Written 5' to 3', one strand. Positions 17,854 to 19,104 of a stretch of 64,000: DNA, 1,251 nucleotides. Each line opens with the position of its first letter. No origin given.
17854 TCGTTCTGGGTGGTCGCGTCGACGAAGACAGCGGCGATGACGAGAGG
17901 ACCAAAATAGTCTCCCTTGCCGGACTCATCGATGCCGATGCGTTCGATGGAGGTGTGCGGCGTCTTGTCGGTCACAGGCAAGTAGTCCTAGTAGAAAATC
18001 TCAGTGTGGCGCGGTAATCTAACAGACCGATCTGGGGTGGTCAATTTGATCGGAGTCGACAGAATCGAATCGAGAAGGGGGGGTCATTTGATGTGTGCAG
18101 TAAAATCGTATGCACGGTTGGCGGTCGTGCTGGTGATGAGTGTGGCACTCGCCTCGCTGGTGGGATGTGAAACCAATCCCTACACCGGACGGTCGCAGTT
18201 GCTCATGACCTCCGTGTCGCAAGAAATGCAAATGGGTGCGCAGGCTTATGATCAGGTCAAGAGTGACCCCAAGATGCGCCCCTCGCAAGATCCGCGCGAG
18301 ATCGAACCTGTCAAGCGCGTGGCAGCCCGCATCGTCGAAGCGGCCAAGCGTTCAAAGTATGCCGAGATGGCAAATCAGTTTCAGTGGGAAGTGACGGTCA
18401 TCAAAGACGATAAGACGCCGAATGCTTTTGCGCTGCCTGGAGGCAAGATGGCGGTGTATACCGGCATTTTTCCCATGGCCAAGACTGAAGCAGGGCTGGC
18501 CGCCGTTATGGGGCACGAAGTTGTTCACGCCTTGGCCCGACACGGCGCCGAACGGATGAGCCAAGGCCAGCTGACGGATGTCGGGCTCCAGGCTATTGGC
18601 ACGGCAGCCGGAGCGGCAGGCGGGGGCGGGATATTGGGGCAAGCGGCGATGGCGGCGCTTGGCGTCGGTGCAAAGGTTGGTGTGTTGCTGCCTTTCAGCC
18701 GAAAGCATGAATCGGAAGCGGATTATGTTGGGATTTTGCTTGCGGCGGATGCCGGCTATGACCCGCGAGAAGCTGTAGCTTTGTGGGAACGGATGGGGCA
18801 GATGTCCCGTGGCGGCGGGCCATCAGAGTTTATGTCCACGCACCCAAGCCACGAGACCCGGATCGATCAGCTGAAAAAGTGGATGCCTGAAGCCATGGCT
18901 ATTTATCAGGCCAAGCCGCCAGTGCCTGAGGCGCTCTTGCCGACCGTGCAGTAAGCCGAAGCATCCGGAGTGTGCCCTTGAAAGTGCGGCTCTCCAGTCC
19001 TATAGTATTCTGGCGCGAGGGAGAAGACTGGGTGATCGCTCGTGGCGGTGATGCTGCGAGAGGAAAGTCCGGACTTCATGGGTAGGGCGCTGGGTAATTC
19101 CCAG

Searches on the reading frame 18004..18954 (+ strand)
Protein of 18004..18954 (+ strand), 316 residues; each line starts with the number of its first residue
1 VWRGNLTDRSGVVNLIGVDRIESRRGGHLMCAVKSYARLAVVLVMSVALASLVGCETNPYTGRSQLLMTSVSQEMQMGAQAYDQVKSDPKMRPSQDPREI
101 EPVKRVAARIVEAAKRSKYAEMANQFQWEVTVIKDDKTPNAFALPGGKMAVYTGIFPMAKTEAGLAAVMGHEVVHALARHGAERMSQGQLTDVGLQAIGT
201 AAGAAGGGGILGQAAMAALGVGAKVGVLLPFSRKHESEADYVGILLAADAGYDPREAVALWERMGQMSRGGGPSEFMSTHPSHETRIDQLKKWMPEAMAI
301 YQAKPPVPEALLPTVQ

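Call 90: search_protein_families(library=pfam, proteins=[window:18004-18954:+], max_evalue=0.00001)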
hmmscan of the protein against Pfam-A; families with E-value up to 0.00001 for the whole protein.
window:18004-18954:+ (316 aa): 1 family
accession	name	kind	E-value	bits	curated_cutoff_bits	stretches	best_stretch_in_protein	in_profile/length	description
PF01435.24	Peptidase_M48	-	1.3e-39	136.4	20.3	1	106-293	7-185/186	Peptidase family M48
